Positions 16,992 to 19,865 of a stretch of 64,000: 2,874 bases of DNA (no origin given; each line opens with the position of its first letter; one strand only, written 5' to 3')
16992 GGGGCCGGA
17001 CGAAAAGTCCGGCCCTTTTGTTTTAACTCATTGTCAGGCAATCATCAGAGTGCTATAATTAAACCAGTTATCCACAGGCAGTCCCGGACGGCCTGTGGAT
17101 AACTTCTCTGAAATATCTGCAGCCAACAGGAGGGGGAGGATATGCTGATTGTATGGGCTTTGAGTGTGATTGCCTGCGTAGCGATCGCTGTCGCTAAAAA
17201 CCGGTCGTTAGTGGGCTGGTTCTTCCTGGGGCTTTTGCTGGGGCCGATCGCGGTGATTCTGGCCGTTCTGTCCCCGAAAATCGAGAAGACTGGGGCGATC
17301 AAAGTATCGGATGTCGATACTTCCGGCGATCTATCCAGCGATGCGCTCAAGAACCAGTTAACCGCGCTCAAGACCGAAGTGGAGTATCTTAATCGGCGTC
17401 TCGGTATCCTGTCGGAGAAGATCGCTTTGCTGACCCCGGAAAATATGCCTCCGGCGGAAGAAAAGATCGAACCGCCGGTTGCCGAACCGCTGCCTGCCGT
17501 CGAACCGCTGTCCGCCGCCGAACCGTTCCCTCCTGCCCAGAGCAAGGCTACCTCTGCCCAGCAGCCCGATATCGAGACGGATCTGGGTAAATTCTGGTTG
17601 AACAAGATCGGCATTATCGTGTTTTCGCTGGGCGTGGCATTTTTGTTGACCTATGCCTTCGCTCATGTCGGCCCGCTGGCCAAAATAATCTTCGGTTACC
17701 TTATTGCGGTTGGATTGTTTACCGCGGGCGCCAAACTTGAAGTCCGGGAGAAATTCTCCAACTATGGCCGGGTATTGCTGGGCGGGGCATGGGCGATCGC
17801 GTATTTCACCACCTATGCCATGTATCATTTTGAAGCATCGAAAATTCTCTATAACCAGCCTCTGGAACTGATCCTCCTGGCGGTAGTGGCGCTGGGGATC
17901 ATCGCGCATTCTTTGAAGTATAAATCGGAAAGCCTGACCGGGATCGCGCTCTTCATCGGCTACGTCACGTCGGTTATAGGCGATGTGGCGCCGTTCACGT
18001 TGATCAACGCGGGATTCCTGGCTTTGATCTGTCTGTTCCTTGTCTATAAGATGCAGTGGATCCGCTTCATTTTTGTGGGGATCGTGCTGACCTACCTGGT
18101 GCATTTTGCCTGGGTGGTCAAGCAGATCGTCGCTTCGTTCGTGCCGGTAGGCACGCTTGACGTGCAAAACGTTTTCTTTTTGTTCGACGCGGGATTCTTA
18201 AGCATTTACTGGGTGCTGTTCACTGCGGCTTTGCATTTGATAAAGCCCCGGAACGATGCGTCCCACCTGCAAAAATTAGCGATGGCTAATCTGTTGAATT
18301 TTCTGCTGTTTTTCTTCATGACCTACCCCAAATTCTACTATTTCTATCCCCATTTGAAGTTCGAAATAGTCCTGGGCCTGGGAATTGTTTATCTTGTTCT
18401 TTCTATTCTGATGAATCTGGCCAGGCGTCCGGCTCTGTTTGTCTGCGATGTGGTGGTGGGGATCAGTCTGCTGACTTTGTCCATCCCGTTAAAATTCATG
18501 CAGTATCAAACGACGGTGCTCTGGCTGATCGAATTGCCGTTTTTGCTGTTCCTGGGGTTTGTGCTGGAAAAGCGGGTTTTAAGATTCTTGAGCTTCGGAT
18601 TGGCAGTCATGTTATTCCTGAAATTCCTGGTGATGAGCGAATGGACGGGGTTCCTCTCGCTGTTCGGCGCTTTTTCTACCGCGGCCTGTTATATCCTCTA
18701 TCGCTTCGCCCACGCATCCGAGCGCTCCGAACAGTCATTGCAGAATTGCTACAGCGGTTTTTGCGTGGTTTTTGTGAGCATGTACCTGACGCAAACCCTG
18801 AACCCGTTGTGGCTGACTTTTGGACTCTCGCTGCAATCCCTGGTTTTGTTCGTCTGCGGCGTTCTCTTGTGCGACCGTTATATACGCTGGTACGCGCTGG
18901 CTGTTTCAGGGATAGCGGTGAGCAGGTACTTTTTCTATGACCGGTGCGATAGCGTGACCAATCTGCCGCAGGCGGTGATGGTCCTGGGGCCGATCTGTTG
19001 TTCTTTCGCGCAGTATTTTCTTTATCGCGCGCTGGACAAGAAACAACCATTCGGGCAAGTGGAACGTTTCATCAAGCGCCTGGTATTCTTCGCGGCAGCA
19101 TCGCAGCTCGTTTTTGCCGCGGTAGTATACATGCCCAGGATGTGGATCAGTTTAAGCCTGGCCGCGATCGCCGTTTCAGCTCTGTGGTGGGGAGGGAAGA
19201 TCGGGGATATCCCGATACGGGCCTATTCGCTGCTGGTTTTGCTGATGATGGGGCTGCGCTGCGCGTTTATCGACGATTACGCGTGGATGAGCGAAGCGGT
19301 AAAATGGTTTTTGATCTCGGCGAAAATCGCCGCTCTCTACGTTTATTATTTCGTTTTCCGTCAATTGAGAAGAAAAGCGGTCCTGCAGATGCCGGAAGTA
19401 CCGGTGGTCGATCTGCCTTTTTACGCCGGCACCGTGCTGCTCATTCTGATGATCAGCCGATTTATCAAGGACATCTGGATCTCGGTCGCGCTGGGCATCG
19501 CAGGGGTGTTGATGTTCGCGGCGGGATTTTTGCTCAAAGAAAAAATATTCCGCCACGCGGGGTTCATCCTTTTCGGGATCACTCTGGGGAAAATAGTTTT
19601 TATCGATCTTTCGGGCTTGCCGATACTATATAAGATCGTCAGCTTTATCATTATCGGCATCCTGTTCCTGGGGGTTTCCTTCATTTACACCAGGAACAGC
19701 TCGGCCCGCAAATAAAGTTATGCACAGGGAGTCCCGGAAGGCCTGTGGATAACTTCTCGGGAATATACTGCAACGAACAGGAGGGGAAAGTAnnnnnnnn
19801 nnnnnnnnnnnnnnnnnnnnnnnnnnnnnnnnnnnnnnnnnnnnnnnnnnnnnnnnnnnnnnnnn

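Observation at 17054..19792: Duplicated ~75-nt 5' leader with a DnaA-box-containing perfect palindrome upstream of two adjacent genes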

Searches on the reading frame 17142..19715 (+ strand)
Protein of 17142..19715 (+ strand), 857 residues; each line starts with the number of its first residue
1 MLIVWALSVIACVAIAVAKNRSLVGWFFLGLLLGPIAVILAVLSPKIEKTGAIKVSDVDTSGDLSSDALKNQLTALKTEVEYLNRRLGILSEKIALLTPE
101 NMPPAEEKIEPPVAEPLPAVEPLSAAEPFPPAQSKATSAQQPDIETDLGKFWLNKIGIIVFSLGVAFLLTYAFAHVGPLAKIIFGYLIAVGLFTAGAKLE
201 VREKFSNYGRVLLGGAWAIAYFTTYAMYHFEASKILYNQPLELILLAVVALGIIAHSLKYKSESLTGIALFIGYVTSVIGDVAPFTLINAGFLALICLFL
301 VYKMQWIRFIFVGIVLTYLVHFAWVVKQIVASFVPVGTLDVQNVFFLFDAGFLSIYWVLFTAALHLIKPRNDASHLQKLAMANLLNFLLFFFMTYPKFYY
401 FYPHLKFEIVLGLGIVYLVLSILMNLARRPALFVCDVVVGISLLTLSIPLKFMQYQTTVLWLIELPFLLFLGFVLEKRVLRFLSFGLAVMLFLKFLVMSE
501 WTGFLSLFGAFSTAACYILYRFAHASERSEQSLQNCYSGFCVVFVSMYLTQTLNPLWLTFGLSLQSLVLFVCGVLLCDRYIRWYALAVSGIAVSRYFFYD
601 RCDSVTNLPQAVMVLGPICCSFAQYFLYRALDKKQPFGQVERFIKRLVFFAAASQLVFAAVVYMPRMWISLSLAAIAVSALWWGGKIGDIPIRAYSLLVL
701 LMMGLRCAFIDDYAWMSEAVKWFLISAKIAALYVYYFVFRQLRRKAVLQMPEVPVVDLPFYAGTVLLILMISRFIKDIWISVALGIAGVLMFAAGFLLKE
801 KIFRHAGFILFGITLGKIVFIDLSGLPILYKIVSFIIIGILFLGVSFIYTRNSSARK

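Call 12: search_protein_families(library=pfam, proteins=[window:17142-19715:+], max_evalue=0.01)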
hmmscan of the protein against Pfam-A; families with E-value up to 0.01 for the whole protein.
window:17142-19715:+ (857 aa): 1 family
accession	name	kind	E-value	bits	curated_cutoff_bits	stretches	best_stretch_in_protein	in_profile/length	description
PF10101.14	DUF2339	-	1.1e-44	153.7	33.6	1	152-851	4-658/659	Predicted membrane protein (DUF2339)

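Call 13: find_homologous_proteins(query=window:17142-19715:+, max_evalue=1e-20)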
Query window:17142-19715:+ (857 aa): 113 proteins with E <= 1e-20 among 8000 candidates.
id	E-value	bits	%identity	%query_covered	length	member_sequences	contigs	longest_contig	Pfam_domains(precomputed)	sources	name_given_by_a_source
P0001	0.0e+0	1868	100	100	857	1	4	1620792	PF10101.15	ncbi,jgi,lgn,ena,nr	ncbi:MAG TPA: DUF2339 domain-containing protein [Candidatus Omnitrophota bacterium]|nr:DUF2339 domai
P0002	1.2e-287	975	54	98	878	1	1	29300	PF10101.15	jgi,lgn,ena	-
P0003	2.4e-282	958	55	99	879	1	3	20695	PF10101.15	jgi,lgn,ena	-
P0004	1.3e-281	955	54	98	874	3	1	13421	PF10101.15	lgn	-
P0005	8.0e-278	943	54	100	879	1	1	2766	PF10101.15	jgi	jgi:uncharacterized membrane protein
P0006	2.2e-274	931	52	100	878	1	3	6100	PF10101.15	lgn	-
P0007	3.9e-273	927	52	100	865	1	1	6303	PF10101.15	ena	-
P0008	2.8e-272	924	52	99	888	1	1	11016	PF10101.15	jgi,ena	-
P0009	9.7e-272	922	51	100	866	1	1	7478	PF10101.15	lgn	-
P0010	3.4e-271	921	52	100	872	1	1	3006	PF10101.15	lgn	-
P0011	5.2e-270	917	52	99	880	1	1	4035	PF10101.15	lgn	-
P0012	4.8e-269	914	52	100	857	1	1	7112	PF10101.15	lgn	-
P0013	1.4e-268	912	51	100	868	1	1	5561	PF10101.15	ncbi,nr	ncbi:MAG: DUF2339 domain-containing protein [Candidatus Omnitrophica bacterium]|nr:DUF2339 domain-co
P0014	6.3e-268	910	51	100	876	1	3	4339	PF10101.15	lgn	-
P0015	9.4e-265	899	49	100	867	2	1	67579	PF10101.15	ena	-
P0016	2.3e-263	895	52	100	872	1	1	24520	PF10101.15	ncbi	ncbi:MAG: DUF2339 domain-containing protein [Candidatus Omnitrophota bacterium]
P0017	1.4e-261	889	51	97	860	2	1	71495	PF10101.15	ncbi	-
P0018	4.5e-261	887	50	100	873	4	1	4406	PF10101.15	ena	-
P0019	2.3e-259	882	52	98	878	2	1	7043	PF10101.15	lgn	-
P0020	6.7e-258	877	50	99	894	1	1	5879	PF10101.15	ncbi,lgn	-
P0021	2.9e-257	875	49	99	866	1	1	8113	PF10101.15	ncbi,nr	ncbi:MAG: DUF2339 domain-containing protein [Candidatus Omnitrophica bacterium]|nr:DUF2339 domain-co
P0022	3.9e-257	874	50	100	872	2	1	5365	PF10101.15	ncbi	-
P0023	7.5e-257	873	49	100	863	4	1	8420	PF10101.15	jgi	-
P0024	3.2e-255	868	49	100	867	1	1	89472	PF10101.15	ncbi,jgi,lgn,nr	ncbi:MAG: DUF2339 domain-containing protein [Candidatus Omnitrophica bacterium]|jgi:uncharacterized 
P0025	4.8e-249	847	48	99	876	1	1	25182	PF10101.15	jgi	jgi:hypothetical protein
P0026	1.2e-241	823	46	100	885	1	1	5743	PF10101.15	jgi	-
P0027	4.8e-238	811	46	100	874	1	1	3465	PF10101.15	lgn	-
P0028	3.1e-236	805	50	93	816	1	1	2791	PF10101.15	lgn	-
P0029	8.0e-222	757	44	99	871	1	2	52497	PF10101.15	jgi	-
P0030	2.4e-217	743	45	100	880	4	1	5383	PF10101.15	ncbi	-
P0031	3.3e-213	729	44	100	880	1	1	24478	PF10101.15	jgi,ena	-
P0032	2.0e-198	680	50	74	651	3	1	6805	PF10101.15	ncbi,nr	ncbi:MAG: DUF2339 domain-containing protein, partial [Candidatus Omnitrophica bacterium]|nr:DUF2339 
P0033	2.1e-198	680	43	81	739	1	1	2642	PF10101.15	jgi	jgi:uncharacterized membrane protein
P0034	9.2e-196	671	43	79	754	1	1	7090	PF10101.15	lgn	-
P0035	3.9e-194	666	42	83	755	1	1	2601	PF10101.15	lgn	-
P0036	2.0e-188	647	43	82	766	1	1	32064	PF10101.15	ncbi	-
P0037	3.4e-183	630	42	79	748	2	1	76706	PF10101.15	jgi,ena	jgi:uncharacterized membrane protein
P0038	1.3e-181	624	40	79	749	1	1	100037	PF10101.15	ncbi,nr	ncbi:MAG: DUF2339 domain-containing protein [Candidatus Omnitrophica bacterium]|nr:DUF2339 domain-co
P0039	7.2e-180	619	49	66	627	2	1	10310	PF10101.15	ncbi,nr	ncbi:MAG: DUF2339 domain-containing protein [Candidatus Omnitrophica bacterium]|nr:DUF2339 domain-co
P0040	2.7e-177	610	42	83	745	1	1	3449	PF10101.15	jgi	-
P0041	5.2e-175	602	40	76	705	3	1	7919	PF10101.15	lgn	-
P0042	6.1e-175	602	41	79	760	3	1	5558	PF10101.15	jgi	jgi:uncharacterized membrane protein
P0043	2.1e-174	600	40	83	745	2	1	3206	PF10101.15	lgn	-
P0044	2.8e-174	600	40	83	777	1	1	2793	PF10101.15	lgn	-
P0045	5.7e-172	592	40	75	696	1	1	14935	PF10101.15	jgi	-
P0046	2.1e-171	591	39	82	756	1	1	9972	PF10101.15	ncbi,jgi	ncbi:MAG: DUF2339 domain-containing protein [Candidatus Omnitrophota bacterium]|jgi:hypothetical pro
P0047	4.0e-171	590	41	79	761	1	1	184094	PF10101.15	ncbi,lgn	-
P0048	7.1e-171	589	39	78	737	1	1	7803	PF10101.15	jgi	-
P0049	1.5e-170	588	41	76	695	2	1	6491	PF10101.15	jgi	-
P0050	5.5e-168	579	41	72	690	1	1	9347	PF10101.15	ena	-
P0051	4.7e-165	570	41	71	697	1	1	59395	PF10101.15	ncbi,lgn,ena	-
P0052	1.6e-163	564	39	82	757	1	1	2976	PF10101.15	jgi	jgi:uncharacterized membrane protein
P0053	4.7e-162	560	40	81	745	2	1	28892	PF10101.15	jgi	jgi:uncharacterized membrane protein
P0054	1.9e-161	558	37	100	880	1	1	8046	PF10101.15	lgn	-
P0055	2.5e-161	557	38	82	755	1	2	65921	PF10101.15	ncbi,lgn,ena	-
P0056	5.7e-156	539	35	98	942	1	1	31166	PF10101.15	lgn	-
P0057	9.2e-155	535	33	90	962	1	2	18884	PF10101.15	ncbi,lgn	-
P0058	1.2e-154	535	34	100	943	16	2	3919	PF10101.15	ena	-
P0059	4.3e-151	523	38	75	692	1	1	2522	PF10101.15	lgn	-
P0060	7.8e-151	522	40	68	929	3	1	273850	PF10101.15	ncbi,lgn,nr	ncbi:MAG: DUF2339 domain-containing protein [Candidatus Omnitrophica bacterium]|nr:DUF2339 domain-co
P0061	1.3e-149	518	39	69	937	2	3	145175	PF10101.15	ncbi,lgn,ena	-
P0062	3.6e-148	514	38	76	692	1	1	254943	PF10101.15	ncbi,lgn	-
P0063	1.3e-147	512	38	75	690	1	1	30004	PF10101.15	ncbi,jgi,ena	ncbi:MAG: DUF2339 domain-containing protein [Candidatus Omnitrophota bacterium]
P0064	1.5e-146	508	38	76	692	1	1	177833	PF10101.15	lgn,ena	-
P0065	2.0e-146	508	36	76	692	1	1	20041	PF10101.15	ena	-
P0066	3.9e-146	507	37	69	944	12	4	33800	PF10101.15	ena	-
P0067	7.4e-144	499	41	71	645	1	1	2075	PF10101.15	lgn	-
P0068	5.8e-140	487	37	75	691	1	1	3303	PF10101.15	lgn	-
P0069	3.8e-138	481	34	100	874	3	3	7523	PF10101.15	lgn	-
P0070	3.3e-137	477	35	83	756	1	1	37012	PF10101.15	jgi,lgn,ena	-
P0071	1.8e-136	475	34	100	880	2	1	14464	PF10101.15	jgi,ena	-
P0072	4.9e-135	470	35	83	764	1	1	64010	PF10101.15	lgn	-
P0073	7.1e-130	453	33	83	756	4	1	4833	PF10101.15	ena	-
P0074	1.3e-129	452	32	83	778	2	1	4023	PF10101.15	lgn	-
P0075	1.9e-127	445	35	82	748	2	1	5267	PF10101.15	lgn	-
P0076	8.8e-126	440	33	83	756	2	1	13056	PF10101.15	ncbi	-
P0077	1.5e-125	439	34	83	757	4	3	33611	PF10101.15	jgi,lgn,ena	-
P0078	2.1e-125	438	36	81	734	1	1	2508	PF10101.15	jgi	jgi:hypothetical protein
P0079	1.6e-124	435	34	79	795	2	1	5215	PF10101.15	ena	-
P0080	1.6e-121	425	33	83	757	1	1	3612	PF10101.15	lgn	-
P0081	9.4e-121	423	48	49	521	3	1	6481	PF10101.15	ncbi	ncbi:MAG: DUF2339 domain-containing protein, partial [Deltaproteobacteria bacterium]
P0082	3.9e-119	418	33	76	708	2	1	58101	PF10101.15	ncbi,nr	ncbi:MAG: DUF2339 domain-containing protein [Candidatus Omnitrophica bacterium]|nr:DUF2339 domain-co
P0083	3.6e-116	408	36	70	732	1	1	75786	PF10101.15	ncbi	ncbi:MAG: DUF2339 domain-containing protein [Candidatus Omnitrophota bacterium]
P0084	2.1e-115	405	36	68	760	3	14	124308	PF10101.15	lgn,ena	-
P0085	4.6e-110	388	33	75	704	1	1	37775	PF10101.15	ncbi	-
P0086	2.2e-108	382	41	54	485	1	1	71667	PF10101.15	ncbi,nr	ncbi:MAG: DUF2339 domain-containing protein, partial [Candidatus Omnitrophica bacterium]|nr:DUF2339 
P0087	3.5e-105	371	40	58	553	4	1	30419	PF10101.15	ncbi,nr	ncbi:MAG: DUF2339 domain-containing protein, partial [Candidatus Omnitrophica bacterium]|nr:DUF2339 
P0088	1.8e-100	356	31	76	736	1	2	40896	PF10101.15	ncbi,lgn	-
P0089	1.2e-96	343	32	76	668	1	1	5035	PF10101.15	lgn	-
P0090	3.0e-90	322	33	71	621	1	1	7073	PF10101.15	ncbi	ncbi:MAG: DUF2339 domain-containing protein, partial [Candidatus Omnitrophota bacterium]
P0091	1.1e-52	198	33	53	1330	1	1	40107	PF10101.15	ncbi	-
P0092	1.6e-45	174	27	44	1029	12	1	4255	PF10101.15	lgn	-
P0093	3.1e-42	163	34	33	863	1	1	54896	PF10101.15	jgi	jgi:uncharacterized membrane protein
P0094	9.5e-41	158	28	52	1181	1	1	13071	PF10101.15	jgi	jgi:uncharacterized membrane protein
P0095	3.7e-40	156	32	46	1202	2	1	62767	PF10101.15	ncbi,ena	-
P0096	3.0e-39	153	30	32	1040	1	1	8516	PF10101.15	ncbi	-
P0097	3.5e-36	143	32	33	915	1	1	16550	PF10101.15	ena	-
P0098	1.1e-34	138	31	38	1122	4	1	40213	PF10101.15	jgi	jgi:hypothetical protein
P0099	1.1e-33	135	29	57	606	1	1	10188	PF10101.15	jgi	-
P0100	1.2e-30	125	33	21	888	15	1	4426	PF10101.15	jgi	jgi:hypothetical protein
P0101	2.0e-30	124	29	42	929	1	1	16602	PF10101.15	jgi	jgi:hypothetical protein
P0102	3.4e-30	123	30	36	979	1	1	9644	PF10101.15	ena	-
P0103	6.0e-30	123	25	48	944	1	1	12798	PF10101.15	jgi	jgi:uncharacterized membrane protein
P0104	1.4e-28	118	27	51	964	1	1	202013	PF10101.15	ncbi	-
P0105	3.9e-28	117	31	30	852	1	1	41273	PF10101.15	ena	-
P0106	1.1e-27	115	30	28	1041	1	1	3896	PF10101.15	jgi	jgi:uncharacterized membrane protein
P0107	1.1e-26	112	28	45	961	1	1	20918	PF10101.15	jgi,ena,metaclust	metaclust:\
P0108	2.5e-25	107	28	45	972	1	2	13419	PF10101.15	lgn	-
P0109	1.1e-24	105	40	15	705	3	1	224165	PF10101.15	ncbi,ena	-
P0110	1.0e-23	102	25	57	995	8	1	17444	PF10101.15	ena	-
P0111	3.1e-23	100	24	51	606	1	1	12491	PF10101.15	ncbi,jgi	jgi:uncharacterized membrane protein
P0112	6.2e-23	99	24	62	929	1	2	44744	PF10101.15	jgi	-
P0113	1.2e-22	98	25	66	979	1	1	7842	PF10101.15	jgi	jgi:uncharacterized membrane protein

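Call 14: find_encoding_contigs(protein=P0002, flank=3000, max_places=2)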
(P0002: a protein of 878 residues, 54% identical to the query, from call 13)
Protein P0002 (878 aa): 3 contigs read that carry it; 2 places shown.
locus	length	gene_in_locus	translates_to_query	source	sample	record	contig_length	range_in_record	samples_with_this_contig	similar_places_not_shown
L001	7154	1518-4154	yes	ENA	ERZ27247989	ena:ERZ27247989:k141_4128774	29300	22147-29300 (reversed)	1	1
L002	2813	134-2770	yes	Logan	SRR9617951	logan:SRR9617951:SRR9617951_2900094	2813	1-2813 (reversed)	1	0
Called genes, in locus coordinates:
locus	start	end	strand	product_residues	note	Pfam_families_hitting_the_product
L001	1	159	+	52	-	?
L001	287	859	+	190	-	PF01909:NTP_transf_2 (weak), PF18765:Polbeta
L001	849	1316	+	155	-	PF05168:HEPN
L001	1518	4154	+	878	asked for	PF10101:DUF2339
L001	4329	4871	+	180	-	PF00989:PAS (weak), PF08448:PAS_4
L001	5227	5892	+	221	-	PF12705:PDDEXK_1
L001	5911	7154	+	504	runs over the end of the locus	PF00089:Trypsin, PF13365:Trypsin_2, PF00595:PDZ (faint), PF13180:PDZ_2, PF17820:PDZ_6 (faint), PF17815:PDZ_3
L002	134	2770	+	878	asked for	PF10101:DUF2339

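Call 15: find_encoding_contigs(protein=P0003, flank=3000, max_places=2)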
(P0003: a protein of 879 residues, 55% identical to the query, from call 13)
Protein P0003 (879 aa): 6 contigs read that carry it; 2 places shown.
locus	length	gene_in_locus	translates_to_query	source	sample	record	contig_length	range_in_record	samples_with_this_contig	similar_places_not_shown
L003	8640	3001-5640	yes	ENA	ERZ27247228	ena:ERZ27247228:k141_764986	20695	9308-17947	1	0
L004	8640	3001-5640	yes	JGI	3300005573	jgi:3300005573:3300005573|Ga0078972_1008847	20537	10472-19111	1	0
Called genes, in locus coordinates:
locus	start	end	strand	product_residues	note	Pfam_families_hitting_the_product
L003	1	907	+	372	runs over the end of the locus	PF01266:DAO (faint), PF07992:Pyr_redox_2, PF13450:NAD_binding_8 (faint), PF00070:Pyr_redox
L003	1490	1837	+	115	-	-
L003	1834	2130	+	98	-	-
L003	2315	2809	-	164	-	PF01797:Y1_Tnp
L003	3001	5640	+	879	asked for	PF10101:DUF2339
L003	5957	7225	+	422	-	PF01637:ATPase_2 (weak), PF13173:AAA_14, PF13635:DUF4143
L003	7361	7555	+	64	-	-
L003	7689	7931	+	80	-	PF04014:MazE_antitoxin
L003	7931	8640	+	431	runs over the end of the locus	PF02321:OEP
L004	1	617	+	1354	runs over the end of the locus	-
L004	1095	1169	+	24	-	-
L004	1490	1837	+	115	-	-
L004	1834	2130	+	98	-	-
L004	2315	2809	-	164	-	PF01797:Y1_Tnp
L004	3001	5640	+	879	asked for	PF10101:DUF2339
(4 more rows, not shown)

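Call 16: find_encoding_contigs(protein=P0004, flank=3000, max_places=2)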
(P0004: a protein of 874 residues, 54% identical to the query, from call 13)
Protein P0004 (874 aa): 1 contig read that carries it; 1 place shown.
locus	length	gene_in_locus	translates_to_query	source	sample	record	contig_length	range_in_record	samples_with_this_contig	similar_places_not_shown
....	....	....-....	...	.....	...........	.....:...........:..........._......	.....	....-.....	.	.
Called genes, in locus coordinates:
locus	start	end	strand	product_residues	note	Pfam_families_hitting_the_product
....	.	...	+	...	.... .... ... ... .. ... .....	-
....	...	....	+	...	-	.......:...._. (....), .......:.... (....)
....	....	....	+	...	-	-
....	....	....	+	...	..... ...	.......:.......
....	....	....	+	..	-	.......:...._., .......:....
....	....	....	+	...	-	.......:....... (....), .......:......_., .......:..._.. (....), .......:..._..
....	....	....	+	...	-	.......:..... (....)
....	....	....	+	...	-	?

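Call 17: find_encoding_contigs(protein=P0016, flank=3000, max_places=2)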
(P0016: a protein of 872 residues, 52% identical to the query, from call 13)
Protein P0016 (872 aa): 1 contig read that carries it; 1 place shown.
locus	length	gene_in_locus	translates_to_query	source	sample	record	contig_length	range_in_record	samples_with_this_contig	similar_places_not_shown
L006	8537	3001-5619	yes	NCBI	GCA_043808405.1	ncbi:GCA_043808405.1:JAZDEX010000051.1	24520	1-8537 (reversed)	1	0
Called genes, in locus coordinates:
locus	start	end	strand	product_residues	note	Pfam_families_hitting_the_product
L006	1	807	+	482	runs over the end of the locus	PF01139:RtcB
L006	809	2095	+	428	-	PF02403:Seryl_tRNA_N, PF00587:tRNA-synt_2b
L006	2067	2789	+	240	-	-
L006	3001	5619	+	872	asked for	PF10101:DUF2339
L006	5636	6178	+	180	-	PF09835:DUF2062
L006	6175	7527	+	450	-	PF05170:AsmA, PF05359:DUF748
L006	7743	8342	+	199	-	PF01966:HD (weak)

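Call 29: find_encoding_contigs(protein=P0001, flank=10000, max_places=4)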
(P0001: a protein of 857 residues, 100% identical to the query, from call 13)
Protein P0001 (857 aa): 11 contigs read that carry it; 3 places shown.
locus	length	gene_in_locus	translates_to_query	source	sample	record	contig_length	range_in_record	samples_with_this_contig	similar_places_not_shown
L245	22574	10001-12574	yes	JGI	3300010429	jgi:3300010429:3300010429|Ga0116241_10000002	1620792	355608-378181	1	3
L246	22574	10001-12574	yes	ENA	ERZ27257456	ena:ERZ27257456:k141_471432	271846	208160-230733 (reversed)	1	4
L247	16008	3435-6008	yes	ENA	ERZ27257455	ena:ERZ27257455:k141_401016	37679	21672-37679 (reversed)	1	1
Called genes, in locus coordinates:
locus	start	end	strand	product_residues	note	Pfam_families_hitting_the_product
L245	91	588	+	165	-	PF00359:PTS_EIIA_2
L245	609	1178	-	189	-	-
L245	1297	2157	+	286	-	-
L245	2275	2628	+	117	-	-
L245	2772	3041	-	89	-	-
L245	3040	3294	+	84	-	PF00462:Glutaredoxin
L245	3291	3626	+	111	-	PF02943:FeThRed_B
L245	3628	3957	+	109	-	PF00355:Rieske, PF13806:Rieske_2, PF22543:Rieske_4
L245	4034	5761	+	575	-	PF05170:AsmA, PF05359:DUF748, PF13116:YhdP, PF05170:AsmA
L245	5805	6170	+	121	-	-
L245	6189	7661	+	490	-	PF00773:RNB, PF18614:RNase_II_C_S1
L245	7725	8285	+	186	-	PF07638:Sigma70_ECF, PF04542:Sigma70_r2, PF08281:Sigma70_r4_2, PF04545:Sigma70_r4, PF13384:HTH_23 (weak)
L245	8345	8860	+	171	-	PF13490:zf-HC2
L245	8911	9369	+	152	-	PF13801:Metal_resist, PF07813:LTXXQ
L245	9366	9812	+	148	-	-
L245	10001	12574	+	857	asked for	PF10101:DUF2339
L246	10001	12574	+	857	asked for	PF10101:DUF2339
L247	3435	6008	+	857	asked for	PF10101:DUF2339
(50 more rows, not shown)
